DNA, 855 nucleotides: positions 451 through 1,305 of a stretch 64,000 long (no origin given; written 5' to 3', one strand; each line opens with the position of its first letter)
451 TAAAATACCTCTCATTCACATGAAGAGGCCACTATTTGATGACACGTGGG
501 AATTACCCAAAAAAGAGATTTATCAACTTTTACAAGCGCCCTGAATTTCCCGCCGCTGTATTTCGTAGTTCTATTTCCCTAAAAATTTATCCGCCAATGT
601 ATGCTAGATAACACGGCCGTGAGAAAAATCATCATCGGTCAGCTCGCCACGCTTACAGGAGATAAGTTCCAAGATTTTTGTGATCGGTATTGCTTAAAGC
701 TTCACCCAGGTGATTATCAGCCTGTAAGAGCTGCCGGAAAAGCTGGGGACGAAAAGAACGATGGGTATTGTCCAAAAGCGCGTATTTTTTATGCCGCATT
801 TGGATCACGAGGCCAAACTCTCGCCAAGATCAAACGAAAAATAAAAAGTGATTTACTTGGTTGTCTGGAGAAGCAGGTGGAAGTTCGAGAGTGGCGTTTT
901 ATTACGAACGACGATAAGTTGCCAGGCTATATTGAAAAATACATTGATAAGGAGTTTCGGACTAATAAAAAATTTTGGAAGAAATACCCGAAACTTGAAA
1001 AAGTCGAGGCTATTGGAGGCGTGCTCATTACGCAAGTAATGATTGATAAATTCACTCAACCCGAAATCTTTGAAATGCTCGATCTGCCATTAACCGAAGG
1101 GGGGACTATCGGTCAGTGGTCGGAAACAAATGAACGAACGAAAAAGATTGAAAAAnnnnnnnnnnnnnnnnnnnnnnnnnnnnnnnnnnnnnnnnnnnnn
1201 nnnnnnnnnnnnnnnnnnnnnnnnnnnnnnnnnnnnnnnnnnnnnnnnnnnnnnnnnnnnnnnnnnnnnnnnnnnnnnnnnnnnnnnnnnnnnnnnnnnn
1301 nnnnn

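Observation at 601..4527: A two-gene TPR operon (357 aa plus 949 aa) next to the element's repressor is a candidate novel defence or abortive-infection cargo module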

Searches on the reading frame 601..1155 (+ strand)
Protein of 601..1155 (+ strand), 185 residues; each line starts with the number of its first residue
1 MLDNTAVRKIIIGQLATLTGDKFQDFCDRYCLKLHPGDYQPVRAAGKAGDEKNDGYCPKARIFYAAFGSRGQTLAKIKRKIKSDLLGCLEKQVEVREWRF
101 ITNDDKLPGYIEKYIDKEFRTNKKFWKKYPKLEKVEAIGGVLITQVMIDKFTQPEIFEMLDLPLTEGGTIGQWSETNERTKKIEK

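Call 29: search_solved_structures(query=window:601-1155:+, max_evalue=10)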
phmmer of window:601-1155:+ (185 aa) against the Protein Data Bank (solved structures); distinct sequences matched with E-value up to 10: 2.
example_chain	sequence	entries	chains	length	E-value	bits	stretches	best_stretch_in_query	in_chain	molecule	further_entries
9bh5_AB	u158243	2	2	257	0.37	13.8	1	76-118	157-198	Small ribosomal subunit protein eS1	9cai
2xqx_A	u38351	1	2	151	0.43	13.6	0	128-173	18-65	ENDO-BETA-N-ACETYLGLUCOSAMINIDASE D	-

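Call 34: search_protein_representatives(protein=window:601-1155:+)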
Query: 185 residues. Proteins with E-value up to 0.001 (for the whole library): 260; up to 1e-10: 66; up to 1e-30: 25. The best 150 are listed.
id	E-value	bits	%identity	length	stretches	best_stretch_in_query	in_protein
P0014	2.9e-121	418.5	100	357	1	1-185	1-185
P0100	1.2e-44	168.7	49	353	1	3-165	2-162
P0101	2.0e-38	148.4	49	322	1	6-163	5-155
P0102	2.0e-37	145.2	57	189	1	2-120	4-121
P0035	2.0e-37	145.2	55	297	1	2-121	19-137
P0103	2.0e-37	145.1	58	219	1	3-124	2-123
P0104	2.6e-37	144.8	57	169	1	2-120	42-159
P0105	1.9e-36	142.0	57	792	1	1-125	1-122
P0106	3.6e-36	141.0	66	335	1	18-121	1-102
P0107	1.1e-34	136.2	46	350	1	3-172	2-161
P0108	1.9e-34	135.4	50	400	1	6-158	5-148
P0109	4.0e-34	134.4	53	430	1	3-121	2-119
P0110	9.4e-34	133.2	56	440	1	3-120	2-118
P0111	9.4e-34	133.2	55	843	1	5-121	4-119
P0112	1.0e-33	133.1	47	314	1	3-145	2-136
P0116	9.2e-32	126.7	54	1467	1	3-120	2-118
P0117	1.2e-31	126.3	45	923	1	4-169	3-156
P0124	1.6e-29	119.4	46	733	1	3-164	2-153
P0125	1.1e-28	116.6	48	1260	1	3-121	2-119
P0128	1.9e-27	112.6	50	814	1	3-116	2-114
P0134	4.0e-25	105.0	48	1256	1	3-116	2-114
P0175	4.2e-08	49.5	35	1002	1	15-110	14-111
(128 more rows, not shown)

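Call 37: search_protein_families(library=pfam, proteins=[P0105, P0111, P0116, P0117, P0124, P0125, P0128, P0134, P0175], max_evalue=0.001)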
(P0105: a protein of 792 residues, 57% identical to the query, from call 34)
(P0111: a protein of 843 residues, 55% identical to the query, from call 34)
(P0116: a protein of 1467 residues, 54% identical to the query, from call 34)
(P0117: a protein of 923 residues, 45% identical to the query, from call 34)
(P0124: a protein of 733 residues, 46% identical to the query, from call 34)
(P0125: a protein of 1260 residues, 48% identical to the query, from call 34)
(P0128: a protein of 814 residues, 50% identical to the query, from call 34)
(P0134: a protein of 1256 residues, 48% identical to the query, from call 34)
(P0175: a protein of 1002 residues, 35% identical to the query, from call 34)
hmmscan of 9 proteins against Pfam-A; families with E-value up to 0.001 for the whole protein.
P0105 (792 aa): 19 families
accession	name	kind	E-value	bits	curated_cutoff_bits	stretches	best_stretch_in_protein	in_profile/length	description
PF13424.12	TPR_12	-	1.4e-50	169.8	30.1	4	637-711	3-77/77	Tetratricopeptide repeat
PF13374.12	TPR_10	-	4.5e-30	103.2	27.5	3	637-671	2-36/42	Tetratricopeptide repeat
PF24885.1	TPR_NPHP3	-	5.4e-19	69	100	1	584-714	82-218/239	Nephrocystin-3 TPR domain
PF00515.34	TPR_1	-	8.9e-18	63.7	27.8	2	637-667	1-31/34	Tetratricopeptide repeat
PF13176.12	TPR_7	-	2.5e-17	61.9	27.9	2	639-669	1-31/36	Tetratricopeptide repeat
PF07719.23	TPR_2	-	6.9e-17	60.5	27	1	637-667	1-31/34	Tetratricopeptide repeat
PF13181.12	TPR_8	-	2.1e-16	59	25.7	1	638-669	2-33/34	Tetratricopeptide repeat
PF00931.28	NB-ARC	-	1.8e-15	57.3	23.5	1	195-377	20-214/248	NB-ARC domain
PF25000.1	DUF7779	-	1e-14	54.9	27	1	417-503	4-93/95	Domain of unknown function (DUF7779)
PF14559.12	TPR_19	-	3.3e-11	43.8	25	1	610-667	6-55/68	Tetratricopeptide repeat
PF17874.7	TPR_MalT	-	2.6e-10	40.5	45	1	613-790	19-191/336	MalT-like TPR region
PF13428.12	TPR_14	-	8.6e-09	35.7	23.5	0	684-720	6-42/44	Tetratricopeptide repeat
PF13432.12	TPR_16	-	1e-07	32.7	32.7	1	610-666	12-60/65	Tetratricopeptide repeat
PF13414.12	TPR_11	-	5.4e-06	26.4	26.8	0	644-669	1-26/42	TPR repeat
PF08631.16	SPO22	-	6.6e-06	26.2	27.5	1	611-761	8-167/274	Meiosis protein SPO22/ZIP4 like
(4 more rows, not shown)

P0111 (843 aa): 2 families
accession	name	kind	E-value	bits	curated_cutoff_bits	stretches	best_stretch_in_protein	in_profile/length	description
PF00515.34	TPR_1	-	1.2e-05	25.4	27.8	1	201-232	3-34/34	Tetratricopeptide repeat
PF13181.12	TPR_8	-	2.3e-05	24.7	25.7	0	200-231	2-33/34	Tetratricopeptide repeat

P0116 (1467 aa): 0 families

P0117 (923 aa): 4 families
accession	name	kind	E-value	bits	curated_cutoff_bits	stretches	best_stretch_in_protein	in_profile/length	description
PF14559.12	TPR_19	-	7.3e-07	29.9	25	0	213-265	5-57/68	Tetratricopeptide repeat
PF07719.23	TPR_2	-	4.9e-06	26.7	27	0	202-232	4-34/34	Tetratricopeptide repeat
PF13432.12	TPR_16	-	0.00022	22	32.7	0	303-350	2-49/65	Tetratricopeptide repeat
PF13428.12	TPR_14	-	0.00029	21.7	23.5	0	424-451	1-28/44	Tetratricopeptide repeat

P0124 (733 aa): 10 families
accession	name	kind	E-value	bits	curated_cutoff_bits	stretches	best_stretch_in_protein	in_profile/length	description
PF13428.12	TPR_14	-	1.7e-14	53.3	23.5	0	301-341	4-44/44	Tetratricopeptide repeat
PF07719.23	TPR_2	-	1.5e-11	43.9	27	0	204-232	6-34/34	Tetratricopeptide repeat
PF14559.12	TPR_19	-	5e-11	43.2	25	0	169-240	1-66/68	Tetratricopeptide repeat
PF13432.12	TPR_16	-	3.7e-10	40.5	32.7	0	303-351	2-50/65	Tetratricopeptide repeat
PF13181.12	TPR_8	-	7.7e-09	35.5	25.7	1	202-232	4-34/34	Tetratricopeptide repeat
PF13424.12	TPR_12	-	5.1e-06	27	30.1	0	166-226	10-72/77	Tetratricopeptide repeat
PF00515.34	TPR_1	-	7e-06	26.1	27.8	1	203-232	5-34/34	Tetratricopeptide repeat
PF13176.12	TPR_7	-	9.6e-06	25.7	27.9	0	204-232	4-34/36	Tetratricopeptide repeat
PF12895.13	ANAPC3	-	1.6e-05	25.6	27.2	0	438-517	3-78/82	Anaphase-promoting complex, cyclosome, subunit 3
PF13174.12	TPR_6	-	1.9e-05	25.4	26.3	0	240-265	7-32/33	Tetratricopeptide repeat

P0125 (1260 aa): 8 families
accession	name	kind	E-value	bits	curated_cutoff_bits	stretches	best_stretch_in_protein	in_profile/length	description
PF20698.3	PIN-TPR-GreABC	-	1.4e-09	38.8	27.8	1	958-1097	1-136/138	PIN domain associated with the TPR-GreAB-C-PIN system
PF13428.12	TPR_14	-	3.7e-08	33.7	23.5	0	239-272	4-37/44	Tetratricopeptide repeat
PF13174.12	TPR_6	-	6.4e-06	26.9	26.3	0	243-268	7-32/33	Tetratricopeptide repeat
PF07719.23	TPR_2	-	1.7e-05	25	27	0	207-235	6-34/34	Tetratricopeptide repeat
PF13424.12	TPR_12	-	1.9e-05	25.2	30.1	0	207-264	8-73/77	Tetratricopeptide repeat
PF14559.12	TPR_19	-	0.00063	20.5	25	0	419-454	17-52/68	Tetratricopeptide repeat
PF20308.4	TPR-S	-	0.00073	20.5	27.6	0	218-265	2-47/102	Tetratricopeptide Repeats-Sensor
PF00515.34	TPR_1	-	0.00073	19.7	27.8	0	206-231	5-30/34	Tetratricopeptide repeat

P0128 (814 aa): 1 family
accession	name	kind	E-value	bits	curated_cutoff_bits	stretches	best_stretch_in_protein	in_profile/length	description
PF25199.1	nSTAND_NTPase5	-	5.9e-09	36.3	34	1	194-297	37-134/145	Novel STAND NTPase 5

P0134 (1256 aa): 5 families
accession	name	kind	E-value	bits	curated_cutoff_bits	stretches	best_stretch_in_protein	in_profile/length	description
PF20698.3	PIN-TPR-GreABC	-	4e-16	60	27.8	1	955-1088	1-134/138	PIN domain associated with the TPR-GreAB-C-PIN system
PF13428.12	TPR_14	-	2.5e-05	24.9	23.5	0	235-275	3-43/44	Tetratricopeptide repeat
PF07719.23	TPR_2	-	5.3e-05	23.5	27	0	204-232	6-34/34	Tetratricopeptide repeat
PF14559.12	TPR_19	-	7.5e-05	23.4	25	0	215-271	7-63/68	Tetratricopeptide repeat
PF13432.12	TPR_16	-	0.00037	21.3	32.7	0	205-265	3-63/65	Tetratricopeptide repeat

P0175 (1002 aa): 2 families
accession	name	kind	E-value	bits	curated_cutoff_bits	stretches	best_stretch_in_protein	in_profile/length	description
PF05729.18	NACHT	-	1.1e-09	38.8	26.7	1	281-421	2-129/167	NACHT domain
PF24883.2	NPHP3_N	-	0.00013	22.7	24.8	0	284-421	27-164/164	Nephrocystin 3, N-terminal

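Call 58: predict_structure(alignment_id=A5)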
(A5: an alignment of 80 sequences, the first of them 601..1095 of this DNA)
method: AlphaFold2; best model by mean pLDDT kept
length: 165 residues; sequences in the alignment: 80
mean_pLDDT: 96.1   pTM: 0.89
mean pLDDT of the five models: 96.1, 95.9, 95.3, 95.0, 94.8
residues with pLDDT >= 90: 153; 70-90: 11; 50-70: 1; < 50: 0
segments of 3 or more residues with pLDDT < 50: none
pLDDT, mean of each block of 10 residues (from residue 1): 96 97 98 98 92 97 95 94 98 97 92 98 98 97 98 98 88
secondary structure, 60 per line:
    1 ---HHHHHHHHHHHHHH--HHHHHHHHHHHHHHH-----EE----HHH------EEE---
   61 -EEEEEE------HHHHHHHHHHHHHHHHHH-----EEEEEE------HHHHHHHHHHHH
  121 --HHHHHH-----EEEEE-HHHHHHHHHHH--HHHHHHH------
elements in order: H4-17 H20-34 E55-57 E62-67 H74-91 E97-102 H109-120 H123-128 E134-138 H140-150 H153-159

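Call 61: fold_search(model_id=the predicted structure, library=pdb)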
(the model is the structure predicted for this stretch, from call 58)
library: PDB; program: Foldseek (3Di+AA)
matches with E <= 10: 646; with E <= 0.001: 0
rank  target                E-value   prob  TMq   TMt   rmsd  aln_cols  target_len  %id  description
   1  2p14                  4.7e-02  0.89  0.50  0.45   8.2       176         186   13  Crystal structure of small subunit (R.BspD6I2) of the heterodimeric restriction endonuclease R.BspD6I (released 2008-03-11)
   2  8q3y_A                9.6e-02  0.87  0.48  0.22   5.8       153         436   11  Crystal structure of apo Can2 from Thermoanaerobacter brockii (released 2023-11-22)
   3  8q3z_A                1.2e-01  0.89  0.50  0.22   5.8       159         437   10  Crystal structure of cA4-bound Can2 from Thermoanaerobacter brockii (released 2023-11-22)
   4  8dgf_A                1.8e-01  0.84  0.50  0.07   7.1       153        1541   11  Avs4 bound to phage PhiV-1 portal (released 2022-08-03)
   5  8q42_B                2.2e-01  0.77  0.49  0.22   5.1       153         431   10  Crystal structure of cA4-bound Can2 (E341A) in complex with oligo-A DNA (released 2023-11-22)
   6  8q43_A                2.5e-01  0.85  0.51  0.23   4.1       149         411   11  Crystal structure of cA4-bound Can2 (E341A) in complex with oligo-C DNA (released 2023-11-22)
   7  6wam_F                2.5e-01  0.44  0.43  0.20   8.3       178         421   12  Structure of Acinetobacter baumannii Cap4 SAVED/CARF-domain containing receptor (released 2020-06-17)
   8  6wan_F                2.5e-01  0.38  0.39  0.19   8.5       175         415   12  Structure of Acinetobacter baumannii Cap4 SAVED/CARF-domain containing receptor with the cyclic trinucleotide 3'3'3'-c (released 2020-06-17)
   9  7edb_B                2.7e-01  0.69  0.51  0.29   5.6       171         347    9  EcoT38I restriction endonuclease complexed with DNA (released 2022-03-16)
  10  8q44_B                2.9e-01  0.75  0.49  0.22   5.1       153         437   10  Crystal structure of cA4-bound Can2 (E364R) in complex with oligo-T DNA (released 2023-11-22)
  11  3bm3_B                3.0e-01  0.35  0.34  0.24   8.2       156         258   10  Restriction endonuclease PspGI-substrate DNA complex (released 2008-09-16)
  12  2jh3_A                3.0e-01  0.25  0.31  0.14   9.7       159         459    7  The crystal structure of DR2241 from Deinococcus radiodurans at 1.9 A resolution reveals a multi-domain protein with s (released 2007-06-19)
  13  2vld_A                3.4e-01  0.41  0.33  0.26   4.9       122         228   13  crystal structure of a repair endonuclease from Pyrococcus abyssi (released 2009-05-19)
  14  8q42_A                3.9e-01  0.54  0.44  0.20   6.8       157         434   12  Crystal structure of cA4-bound Can2 (E341A) in complex with oligo-A DNA (released 2023-11-22)
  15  2vld_B                4.1e-01  0.63  0.38  0.29   4.3       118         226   13  crystal structure of a repair endonuclease from Pyrococcus abyssi (released 2009-05-19)
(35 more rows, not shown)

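Call 66: search_protein_families(library=padloc, alignment_id=A5, max_evalue=0.01)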
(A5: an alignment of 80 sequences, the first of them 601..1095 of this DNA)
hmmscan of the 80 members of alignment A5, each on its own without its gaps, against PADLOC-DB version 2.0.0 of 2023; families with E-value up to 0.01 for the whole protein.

A. member 1, window:601-1095:+ (165 aa): 1 family
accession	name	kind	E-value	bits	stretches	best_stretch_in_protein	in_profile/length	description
PDLC03852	LmuA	-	6.1e-06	24.4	1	13-107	13-115/336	-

B. families by the number of members that match (of 80 scanned): 9 families
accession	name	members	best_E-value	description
PDLC04772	PDC-M68A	43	5.4e-28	-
PDLC04773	PDC-M68A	37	3.3e-20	-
PDLC03852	LmuA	31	2.2e-13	-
PDLC05032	PDC-S50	1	5.5e-07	-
PDLC03851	LmuA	1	6.6e-07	-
PDLC02907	TPR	1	0.0014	-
PDLC04194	HEC-01B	1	0.0033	-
PDLC04113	JukA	1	0.0038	-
PDLC00348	PtuB1|PtuB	1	0.0087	Unknown function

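Call 67: search_solved_structures(query=A5, max_evalue=10, show_alignments=3)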
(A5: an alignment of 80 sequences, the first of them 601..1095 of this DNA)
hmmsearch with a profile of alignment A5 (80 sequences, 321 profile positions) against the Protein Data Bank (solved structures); distinct sequences matched with E-value up to 10: 7.
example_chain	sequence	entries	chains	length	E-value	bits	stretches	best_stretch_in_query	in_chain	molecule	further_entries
6rvr_A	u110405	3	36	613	0.082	16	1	141-253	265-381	Portal protein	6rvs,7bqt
8etq_A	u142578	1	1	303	0.094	15.8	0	200-264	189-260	k-cTRP5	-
8vis_A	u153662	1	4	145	0.29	14.2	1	193-268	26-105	Transmembrane protease serine 11D non-catalytic chain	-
9fw5_A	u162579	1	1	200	1.5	11.8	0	134-248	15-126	Retroaldolase 17 (RAD17)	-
6xyw_Bz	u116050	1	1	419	2.2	11.4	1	104-251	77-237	AT3G18240 protein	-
5cwb_A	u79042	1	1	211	2.8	11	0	191-257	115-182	Designed helical repeat protein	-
7mwr_B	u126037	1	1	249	5.6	10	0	236-297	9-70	LHD101B4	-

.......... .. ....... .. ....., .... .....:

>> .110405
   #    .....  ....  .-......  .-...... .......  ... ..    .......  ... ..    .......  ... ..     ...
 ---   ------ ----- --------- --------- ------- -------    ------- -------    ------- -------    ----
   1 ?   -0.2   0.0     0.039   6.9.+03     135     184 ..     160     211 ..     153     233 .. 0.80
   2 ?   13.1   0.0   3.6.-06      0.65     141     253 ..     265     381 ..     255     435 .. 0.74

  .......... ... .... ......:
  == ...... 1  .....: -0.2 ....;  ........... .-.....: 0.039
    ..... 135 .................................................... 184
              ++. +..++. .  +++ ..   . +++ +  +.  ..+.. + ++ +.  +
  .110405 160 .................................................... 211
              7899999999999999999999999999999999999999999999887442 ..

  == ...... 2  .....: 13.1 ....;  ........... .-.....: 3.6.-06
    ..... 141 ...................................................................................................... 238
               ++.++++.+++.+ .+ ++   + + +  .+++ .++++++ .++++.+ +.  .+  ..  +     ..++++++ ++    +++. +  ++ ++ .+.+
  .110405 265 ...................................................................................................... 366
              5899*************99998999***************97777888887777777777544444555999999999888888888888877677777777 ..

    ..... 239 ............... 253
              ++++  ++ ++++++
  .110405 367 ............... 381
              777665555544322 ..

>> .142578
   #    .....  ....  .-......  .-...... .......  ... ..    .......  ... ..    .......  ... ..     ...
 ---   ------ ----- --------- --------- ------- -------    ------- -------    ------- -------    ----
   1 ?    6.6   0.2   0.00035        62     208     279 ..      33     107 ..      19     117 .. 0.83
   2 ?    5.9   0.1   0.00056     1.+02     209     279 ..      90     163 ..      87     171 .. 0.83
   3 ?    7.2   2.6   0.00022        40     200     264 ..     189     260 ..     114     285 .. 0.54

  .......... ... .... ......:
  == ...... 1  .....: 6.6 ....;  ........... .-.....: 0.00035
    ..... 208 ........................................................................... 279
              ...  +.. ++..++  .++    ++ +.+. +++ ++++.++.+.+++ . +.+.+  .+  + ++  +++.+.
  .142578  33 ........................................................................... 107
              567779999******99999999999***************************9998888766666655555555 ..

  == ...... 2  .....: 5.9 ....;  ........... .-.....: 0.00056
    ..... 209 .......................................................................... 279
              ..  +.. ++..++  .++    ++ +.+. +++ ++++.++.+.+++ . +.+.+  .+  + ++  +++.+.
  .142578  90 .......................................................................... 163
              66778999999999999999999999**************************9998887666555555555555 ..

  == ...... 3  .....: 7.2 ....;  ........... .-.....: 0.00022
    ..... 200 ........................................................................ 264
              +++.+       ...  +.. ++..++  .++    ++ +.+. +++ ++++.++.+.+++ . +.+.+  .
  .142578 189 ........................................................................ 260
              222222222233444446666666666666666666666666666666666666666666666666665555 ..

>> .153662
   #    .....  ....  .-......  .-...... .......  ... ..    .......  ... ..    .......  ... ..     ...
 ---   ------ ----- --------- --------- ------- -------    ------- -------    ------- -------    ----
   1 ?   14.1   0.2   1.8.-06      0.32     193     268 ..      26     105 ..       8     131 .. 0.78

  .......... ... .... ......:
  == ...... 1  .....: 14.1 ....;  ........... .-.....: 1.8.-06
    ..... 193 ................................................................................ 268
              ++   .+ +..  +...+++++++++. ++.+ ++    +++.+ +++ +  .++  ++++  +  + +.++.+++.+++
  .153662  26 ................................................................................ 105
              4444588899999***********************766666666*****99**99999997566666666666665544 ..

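Call 68: fold_search(model_id=the predicted structure, library=viral)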
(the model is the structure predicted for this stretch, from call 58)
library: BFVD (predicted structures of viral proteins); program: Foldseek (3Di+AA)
matches with E <= 10: 645; with E <= 0.001: 0
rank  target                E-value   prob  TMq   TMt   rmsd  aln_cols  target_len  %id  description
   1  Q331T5                1.4e-03  1.00  0.58  0.47   4.1       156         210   12  (no name in the UniProt tables at hand)
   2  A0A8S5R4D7            3.4e-03  0.99  0.48  0.39   6.8       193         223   12  Uncharacterized protein [Podoviridae sp. ct8nN1]
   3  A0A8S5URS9            4.1e-03  1.00  0.51  0.29   4.8       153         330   13  Restriction endonuclease [Siphoviridae sp. cthae16]
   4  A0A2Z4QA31            8.5e-03  1.00  0.51  0.39   4.9       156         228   13  (no name in the UniProt tables at hand)
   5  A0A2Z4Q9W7            9.6e-03  1.00  0.52  0.40   4.3       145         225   14  (no name in the UniProt tables at hand)
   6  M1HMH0                1.1e-02  0.98  0.41  0.27   5.3       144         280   11  (no name in the UniProt tables at hand)
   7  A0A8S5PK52            2.2e-02  0.98  0.49  0.36   5.4       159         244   14  Restriction endonuclease [Siphoviridae sp. ctXBp18]
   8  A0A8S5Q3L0            2.5e-02  0.93  0.39  0.16   7.4       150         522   15  Endonuclease [Siphoviridae sp. cty1O100]
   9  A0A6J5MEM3            3.2e-02  0.82  0.32  0.25  10.2       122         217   19  DUF559 domain-containing protein [uncultured Caudovirales phage]
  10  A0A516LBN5            3.2e-02  0.60  0.35  0.28  10.9       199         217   16  (no name in the UniProt tables at hand)
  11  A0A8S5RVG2            3.8e-02  0.28  0.24  0.21  16.2       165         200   12  PD-(D/E)XK nuclease superfamily protein [Siphoviridae sp. ctHip2]
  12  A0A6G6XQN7            4.1e-02  0.80  0.37  0.18   8.7       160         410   11  (no name in the UniProt tables at hand)
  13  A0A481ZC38            4.3e-02  0.47  0.29  0.25  12.8       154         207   10  Endonuclease [Pithovirus LCPAC401]
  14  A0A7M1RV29            4.3e-02  0.44  0.31  0.33  13.3       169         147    8  DUF559 domain-containing protein [uncultured phage cr106_1]
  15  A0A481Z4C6            4.3e-02  0.35  0.27  0.19  13.0       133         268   18  DNA-directed RNA polymerase subunit 5 [Pithovirus LCPAC101]
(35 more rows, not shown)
